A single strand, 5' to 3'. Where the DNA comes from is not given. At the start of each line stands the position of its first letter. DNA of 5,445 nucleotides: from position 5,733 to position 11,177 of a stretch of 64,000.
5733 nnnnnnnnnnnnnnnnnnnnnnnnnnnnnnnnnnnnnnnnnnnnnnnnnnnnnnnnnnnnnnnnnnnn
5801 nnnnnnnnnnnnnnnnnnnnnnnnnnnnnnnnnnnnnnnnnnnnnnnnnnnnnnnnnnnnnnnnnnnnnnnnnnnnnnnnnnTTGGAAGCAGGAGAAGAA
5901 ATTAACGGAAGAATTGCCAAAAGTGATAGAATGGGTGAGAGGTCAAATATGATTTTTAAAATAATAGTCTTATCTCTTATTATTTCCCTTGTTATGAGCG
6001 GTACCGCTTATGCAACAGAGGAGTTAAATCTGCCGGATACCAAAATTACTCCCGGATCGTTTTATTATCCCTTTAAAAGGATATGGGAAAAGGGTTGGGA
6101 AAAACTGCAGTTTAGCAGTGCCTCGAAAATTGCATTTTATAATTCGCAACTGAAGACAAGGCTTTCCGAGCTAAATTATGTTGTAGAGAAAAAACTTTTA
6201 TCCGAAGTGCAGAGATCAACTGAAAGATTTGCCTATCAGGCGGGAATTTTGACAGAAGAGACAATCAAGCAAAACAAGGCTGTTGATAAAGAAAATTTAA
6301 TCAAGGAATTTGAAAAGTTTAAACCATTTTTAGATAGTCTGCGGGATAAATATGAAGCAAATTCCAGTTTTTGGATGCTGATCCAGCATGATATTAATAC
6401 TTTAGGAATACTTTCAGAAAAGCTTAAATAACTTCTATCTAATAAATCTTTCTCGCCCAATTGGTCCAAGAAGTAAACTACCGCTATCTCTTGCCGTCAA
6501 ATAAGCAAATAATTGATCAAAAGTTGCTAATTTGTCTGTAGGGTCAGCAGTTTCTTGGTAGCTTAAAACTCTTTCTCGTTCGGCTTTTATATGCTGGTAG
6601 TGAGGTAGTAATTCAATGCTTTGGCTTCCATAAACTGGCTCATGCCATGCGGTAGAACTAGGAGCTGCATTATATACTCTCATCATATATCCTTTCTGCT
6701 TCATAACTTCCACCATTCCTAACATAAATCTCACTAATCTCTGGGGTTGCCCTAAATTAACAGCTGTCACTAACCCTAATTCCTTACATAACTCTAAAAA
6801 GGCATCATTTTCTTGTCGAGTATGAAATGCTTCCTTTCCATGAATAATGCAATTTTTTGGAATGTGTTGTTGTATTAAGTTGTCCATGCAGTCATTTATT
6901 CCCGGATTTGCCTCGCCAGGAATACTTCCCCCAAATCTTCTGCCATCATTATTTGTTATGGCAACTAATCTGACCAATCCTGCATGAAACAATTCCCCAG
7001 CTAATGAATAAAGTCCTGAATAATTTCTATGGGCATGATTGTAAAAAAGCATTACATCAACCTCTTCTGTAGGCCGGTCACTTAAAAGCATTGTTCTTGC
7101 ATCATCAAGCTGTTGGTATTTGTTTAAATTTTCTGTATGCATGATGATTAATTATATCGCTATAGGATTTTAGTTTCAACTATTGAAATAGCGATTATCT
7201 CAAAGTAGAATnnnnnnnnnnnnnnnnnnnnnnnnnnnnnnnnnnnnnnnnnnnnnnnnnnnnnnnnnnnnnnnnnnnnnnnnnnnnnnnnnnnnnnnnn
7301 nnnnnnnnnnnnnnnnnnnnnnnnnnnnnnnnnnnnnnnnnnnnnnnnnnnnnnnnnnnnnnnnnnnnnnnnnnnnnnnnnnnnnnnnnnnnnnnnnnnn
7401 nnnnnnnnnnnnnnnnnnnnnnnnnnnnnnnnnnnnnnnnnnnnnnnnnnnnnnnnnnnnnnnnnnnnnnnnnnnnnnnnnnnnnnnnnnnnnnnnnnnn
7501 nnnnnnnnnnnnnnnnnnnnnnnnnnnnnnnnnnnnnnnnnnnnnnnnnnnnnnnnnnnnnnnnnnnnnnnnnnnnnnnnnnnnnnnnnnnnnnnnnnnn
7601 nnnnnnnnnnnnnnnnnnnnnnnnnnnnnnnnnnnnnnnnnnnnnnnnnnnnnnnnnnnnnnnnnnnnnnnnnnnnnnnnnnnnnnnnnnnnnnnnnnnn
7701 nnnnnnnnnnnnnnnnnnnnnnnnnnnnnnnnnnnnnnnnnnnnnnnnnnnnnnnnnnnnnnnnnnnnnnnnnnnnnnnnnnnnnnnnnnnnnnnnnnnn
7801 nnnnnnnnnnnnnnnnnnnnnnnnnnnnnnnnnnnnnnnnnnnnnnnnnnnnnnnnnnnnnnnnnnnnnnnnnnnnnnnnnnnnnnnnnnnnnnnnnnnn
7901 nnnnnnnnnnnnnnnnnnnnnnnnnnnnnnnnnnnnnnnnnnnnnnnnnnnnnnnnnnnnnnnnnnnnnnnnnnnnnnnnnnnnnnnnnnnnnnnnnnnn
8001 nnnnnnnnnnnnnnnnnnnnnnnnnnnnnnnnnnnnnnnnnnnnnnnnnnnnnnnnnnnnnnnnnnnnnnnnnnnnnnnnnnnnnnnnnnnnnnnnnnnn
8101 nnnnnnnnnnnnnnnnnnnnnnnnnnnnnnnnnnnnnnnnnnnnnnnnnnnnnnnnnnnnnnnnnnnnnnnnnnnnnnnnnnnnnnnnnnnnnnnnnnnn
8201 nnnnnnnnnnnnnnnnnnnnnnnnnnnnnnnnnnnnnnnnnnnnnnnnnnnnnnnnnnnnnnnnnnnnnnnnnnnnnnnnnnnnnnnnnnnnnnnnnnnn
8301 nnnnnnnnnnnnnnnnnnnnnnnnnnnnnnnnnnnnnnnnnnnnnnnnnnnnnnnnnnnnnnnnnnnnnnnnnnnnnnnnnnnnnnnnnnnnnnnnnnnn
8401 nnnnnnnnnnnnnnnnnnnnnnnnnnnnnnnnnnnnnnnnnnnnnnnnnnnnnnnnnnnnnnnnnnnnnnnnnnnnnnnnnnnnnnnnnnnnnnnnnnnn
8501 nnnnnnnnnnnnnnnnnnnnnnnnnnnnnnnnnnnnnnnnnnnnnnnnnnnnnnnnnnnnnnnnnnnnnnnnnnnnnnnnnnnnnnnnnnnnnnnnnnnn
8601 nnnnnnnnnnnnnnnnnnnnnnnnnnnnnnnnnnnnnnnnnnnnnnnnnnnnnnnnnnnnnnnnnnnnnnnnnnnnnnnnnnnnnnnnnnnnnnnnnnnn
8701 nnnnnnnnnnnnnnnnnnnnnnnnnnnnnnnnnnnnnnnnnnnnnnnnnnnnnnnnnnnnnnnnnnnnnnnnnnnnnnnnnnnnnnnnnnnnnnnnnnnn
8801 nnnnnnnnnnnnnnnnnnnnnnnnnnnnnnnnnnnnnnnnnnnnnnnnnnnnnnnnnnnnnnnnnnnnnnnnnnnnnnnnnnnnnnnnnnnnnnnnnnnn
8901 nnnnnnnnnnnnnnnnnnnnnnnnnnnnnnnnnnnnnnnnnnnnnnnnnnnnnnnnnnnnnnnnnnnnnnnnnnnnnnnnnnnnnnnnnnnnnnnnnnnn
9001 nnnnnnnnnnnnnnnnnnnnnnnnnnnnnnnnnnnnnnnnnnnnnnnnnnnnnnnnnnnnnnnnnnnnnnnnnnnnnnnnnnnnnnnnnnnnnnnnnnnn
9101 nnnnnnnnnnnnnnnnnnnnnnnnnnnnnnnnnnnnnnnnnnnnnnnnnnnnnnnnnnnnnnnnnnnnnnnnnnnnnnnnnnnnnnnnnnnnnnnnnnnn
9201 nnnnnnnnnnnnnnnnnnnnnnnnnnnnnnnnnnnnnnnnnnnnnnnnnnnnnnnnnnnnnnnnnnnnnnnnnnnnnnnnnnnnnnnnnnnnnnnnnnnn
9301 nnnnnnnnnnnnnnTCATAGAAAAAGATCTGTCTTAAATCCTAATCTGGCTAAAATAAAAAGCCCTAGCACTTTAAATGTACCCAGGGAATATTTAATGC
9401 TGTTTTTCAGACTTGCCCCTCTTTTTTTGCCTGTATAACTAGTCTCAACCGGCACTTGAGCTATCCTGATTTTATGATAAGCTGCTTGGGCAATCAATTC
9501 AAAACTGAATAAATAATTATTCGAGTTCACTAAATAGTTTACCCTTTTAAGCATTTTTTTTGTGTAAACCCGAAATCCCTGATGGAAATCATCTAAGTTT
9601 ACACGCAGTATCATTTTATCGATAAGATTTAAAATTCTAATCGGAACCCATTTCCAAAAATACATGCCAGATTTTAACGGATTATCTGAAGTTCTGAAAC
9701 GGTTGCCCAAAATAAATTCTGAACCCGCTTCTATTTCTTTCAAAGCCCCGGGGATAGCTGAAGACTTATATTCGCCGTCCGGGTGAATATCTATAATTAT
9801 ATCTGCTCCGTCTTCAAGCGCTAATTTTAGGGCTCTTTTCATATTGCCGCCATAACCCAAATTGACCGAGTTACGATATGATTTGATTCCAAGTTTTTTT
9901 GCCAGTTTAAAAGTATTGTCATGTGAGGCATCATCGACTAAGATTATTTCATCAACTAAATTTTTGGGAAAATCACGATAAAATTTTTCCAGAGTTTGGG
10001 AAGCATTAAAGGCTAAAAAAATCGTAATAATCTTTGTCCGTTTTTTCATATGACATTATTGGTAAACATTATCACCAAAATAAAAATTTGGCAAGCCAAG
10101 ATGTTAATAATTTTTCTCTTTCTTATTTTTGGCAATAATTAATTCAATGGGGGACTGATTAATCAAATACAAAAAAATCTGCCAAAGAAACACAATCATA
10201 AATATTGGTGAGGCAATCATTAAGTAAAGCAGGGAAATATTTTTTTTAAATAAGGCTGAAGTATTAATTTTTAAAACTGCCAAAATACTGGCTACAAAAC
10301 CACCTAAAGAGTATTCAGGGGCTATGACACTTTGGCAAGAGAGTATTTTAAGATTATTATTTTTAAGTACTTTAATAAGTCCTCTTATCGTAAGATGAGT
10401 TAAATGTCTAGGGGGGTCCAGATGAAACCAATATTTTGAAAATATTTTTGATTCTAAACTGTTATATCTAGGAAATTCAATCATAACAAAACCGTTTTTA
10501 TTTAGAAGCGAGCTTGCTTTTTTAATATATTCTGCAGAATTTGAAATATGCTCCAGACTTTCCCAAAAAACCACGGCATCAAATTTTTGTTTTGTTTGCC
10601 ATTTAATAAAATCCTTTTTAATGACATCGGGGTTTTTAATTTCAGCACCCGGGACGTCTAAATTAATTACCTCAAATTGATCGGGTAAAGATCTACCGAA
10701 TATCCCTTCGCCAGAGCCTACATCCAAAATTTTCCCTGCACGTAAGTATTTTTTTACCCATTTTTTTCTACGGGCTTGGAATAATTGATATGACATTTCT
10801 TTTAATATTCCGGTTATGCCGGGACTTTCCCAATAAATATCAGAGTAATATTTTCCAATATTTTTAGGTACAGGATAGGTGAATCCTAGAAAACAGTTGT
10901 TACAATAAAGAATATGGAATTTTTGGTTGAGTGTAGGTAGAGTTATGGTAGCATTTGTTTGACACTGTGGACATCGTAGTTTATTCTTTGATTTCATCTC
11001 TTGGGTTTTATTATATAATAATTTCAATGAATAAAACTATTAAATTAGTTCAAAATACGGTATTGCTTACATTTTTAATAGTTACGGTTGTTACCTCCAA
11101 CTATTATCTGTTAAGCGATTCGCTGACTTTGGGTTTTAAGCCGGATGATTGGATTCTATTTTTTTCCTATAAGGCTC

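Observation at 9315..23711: Tandem expansion of five PMT/ArnT-like GT-C glycosyltransferases interleaved with DPM1-like GT2 enzymes: a lipid-linked-sugar extracytoplasmic glycosylation system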

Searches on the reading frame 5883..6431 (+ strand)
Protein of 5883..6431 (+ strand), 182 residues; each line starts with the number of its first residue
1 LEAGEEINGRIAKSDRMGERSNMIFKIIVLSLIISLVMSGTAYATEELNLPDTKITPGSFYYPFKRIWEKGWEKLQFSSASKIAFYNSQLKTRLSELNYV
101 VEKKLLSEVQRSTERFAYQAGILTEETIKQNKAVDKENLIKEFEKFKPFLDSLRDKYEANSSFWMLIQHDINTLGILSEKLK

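Call 58: search_protein_families(library=pfam, proteins=[window:5883-6431:+], max_evalue=0.05)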
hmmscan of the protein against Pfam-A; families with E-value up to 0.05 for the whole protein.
window:5883-6431:+ (182 aa): 2 families
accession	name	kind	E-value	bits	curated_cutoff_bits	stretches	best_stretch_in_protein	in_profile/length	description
PF18915.5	DUF5667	-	4.2e-08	33.9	27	1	54-138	1-88/99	Domain of unknown function (DUF5667)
PF07445.17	PriC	-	0.0046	17.3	23.3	1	80-143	38-101/174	Primosomal replication protein priC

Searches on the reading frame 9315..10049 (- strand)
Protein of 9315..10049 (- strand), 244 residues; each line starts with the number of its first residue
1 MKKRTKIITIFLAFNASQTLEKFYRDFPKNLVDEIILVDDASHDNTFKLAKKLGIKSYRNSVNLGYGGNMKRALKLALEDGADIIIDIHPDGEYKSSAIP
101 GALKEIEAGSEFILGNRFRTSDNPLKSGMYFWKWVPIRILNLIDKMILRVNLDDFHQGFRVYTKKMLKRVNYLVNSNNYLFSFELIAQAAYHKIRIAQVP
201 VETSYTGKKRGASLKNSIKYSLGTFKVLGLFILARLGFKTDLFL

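Call 4: search_protein_families(library=pfam, proteins=[window:9315-10049:-], max_evalue=0.1)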
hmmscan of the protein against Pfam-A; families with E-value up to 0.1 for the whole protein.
window:9315-10049:- (244 aa): 2 families
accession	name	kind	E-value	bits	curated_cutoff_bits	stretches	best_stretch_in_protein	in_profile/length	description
PF00535.33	Glycos_transf_2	-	1.1e-15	58.5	23.3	1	13-169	6-166/168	Glycosyl transferase family 2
PF00581.25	Rhodanese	-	0.0018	19.1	22.2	1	73-104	4-35/102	Rhodanese-like domain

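Call 6: search_protein_families(library=ncbifam, proteins=[window:9315-10049:-], max_evalue=0.1)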
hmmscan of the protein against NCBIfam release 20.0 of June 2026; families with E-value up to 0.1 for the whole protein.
window:9315-10049:- (244 aa): 9 families
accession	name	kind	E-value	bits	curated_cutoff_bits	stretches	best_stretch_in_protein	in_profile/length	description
NF058614.1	PPMAGASynPpgS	equivalog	9.8e-20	70.9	370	1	10-218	5-213/226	polyprenyl-phospho-N-acetylgalactosaminyl synthase PpgS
TIGR04182.1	glyco_TIGR04182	equivalog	7.1e-16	58.4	325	1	13-208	8-193/293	S-layer glycoprotein N-glycosyltransferase AglJ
NF041391.1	DPhHxTase_Halo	equivalog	7.9e-10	38.1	375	1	34-203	26-183/213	dolichyl-phosphate hexose transferase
NF047588.1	GlcsyltransPgfSStrep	equivalog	4.1e-05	22.9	500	1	17-221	13-214/308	glycosyltransferase PgfS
TIGR04283.1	glyco_like_mftF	equivalog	0.00028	20.6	182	1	14-118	8-107/221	TIGR04283 family arsenosugar biosynthesis glycosyltransferase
NF010496.0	PRK13915.1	equivalog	0.001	18.2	262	1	2-60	28-91/307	glucosyl-3-phosphoglycerate synthase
NF050050.1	ProtGlycPglI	equivalog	0.0053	16.2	500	1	34-127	33-129/306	GalNAc(5)-diNAcBac-PP-undecaprenol beta-1,3-glucosyltransferase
NF050113.1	gal_furan_GlfT1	equivalog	0.036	13.4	330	1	30-102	26-100/290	galactofuranosyltransferase GlfT1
NF007482.0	PRK10073.1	equivalog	0.088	11.8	423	0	3-53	4-56/334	glycosyltransferase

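Call 40: search_solved_structures(query=window:9315-10049:-, max_evalue=0.001)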
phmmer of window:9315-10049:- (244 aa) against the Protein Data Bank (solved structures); distinct sequences matched with E-value up to 0.001: 1.
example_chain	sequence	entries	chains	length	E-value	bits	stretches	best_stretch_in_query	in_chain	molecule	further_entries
5mlz_A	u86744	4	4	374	3.1e-05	27.3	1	6-201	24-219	Dolichol monophosphate mannose synthase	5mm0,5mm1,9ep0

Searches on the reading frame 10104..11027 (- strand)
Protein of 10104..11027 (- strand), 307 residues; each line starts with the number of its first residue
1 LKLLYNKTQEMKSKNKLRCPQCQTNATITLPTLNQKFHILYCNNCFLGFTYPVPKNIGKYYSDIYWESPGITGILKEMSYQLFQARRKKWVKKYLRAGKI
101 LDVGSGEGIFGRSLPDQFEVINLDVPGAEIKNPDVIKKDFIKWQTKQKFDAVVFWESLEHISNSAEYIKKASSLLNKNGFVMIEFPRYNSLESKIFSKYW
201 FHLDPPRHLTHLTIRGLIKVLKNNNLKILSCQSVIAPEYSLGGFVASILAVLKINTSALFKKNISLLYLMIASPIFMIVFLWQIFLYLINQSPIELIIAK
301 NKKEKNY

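Call 4: search_protein_families(library=pfam, proteins=[window:10104-11027:-], max_evalue=0.1)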
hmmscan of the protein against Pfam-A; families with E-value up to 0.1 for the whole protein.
window:10104-11027:- (307 aa): 6 families
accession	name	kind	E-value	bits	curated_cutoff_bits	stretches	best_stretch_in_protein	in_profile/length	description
PF13489.12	Methyltransf_23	-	7.4e-19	68.5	27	1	92-230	18-163/164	Methyltransferase domain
PF13847.12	Methyltransf_31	-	4.5e-06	26.8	27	1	131-187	54-113/145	Methyltransferase domain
PF13649.12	Methyltransf_25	-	5e-06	27.6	27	1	100-179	1-97/97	Methyltransferase domain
PF08242.18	Methyltransf_12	-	1.1e-05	26.5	30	1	101-180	1-97/98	Methyltransferase domain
PF08241.18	Methyltransf_11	-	1.8e-05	25.7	21.2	1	101-183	1-95/95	Methyltransferase domain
PF05129.18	Zn_ribbon_Elf1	-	0.013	16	29.8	1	7-55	13-62/79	Transcription elongation factor Elf1 like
